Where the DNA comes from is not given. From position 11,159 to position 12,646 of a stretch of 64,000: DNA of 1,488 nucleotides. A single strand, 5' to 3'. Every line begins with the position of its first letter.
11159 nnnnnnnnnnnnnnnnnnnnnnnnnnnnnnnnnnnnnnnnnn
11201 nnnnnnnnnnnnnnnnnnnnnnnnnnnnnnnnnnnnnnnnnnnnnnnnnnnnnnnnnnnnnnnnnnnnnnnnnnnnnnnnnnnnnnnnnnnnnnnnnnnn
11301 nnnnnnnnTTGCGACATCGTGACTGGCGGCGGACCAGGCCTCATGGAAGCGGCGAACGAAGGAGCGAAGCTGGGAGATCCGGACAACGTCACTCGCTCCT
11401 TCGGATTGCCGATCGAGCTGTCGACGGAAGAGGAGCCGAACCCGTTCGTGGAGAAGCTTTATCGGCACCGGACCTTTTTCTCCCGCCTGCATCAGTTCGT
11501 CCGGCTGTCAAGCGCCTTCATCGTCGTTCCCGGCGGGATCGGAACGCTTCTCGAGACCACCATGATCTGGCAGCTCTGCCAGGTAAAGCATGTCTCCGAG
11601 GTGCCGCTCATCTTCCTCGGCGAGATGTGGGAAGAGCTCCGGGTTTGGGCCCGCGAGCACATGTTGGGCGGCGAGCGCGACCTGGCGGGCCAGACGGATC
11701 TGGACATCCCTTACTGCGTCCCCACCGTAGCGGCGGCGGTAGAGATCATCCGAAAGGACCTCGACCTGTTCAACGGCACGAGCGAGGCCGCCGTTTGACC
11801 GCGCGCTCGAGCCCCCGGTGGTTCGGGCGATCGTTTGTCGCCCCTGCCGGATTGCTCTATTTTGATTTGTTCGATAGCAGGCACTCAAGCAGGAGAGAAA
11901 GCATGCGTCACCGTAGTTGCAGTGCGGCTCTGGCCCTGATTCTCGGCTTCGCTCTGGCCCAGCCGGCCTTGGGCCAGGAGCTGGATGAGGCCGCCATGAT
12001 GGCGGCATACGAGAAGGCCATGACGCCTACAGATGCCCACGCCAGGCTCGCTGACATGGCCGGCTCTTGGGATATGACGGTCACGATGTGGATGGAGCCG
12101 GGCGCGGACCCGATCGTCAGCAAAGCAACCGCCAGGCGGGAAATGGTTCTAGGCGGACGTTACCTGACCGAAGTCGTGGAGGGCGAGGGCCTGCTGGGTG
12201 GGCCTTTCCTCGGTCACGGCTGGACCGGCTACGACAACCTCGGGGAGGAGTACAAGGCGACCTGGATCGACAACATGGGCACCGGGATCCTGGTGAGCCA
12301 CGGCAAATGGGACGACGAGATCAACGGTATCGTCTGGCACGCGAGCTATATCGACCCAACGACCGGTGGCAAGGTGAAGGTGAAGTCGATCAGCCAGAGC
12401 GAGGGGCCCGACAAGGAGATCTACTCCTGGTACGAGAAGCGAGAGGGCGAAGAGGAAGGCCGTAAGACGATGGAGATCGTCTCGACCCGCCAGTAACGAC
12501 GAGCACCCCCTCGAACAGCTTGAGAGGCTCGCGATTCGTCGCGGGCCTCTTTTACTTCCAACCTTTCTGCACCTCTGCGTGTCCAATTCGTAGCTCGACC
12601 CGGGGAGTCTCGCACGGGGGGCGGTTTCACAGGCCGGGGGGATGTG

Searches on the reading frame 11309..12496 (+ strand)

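Call 77: search_protein_families(library=pfam, proteins=[window:11309-12496:+], max_evalue=0.001)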
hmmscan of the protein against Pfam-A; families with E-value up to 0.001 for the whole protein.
window:11309-12496:+ (395 aa): 1 family
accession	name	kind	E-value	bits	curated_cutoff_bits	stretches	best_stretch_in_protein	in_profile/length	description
PF07617.17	DUF1579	-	8.6e-33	113.9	25.2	1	239-394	1-155/155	Protein of unknown function (DUF1579)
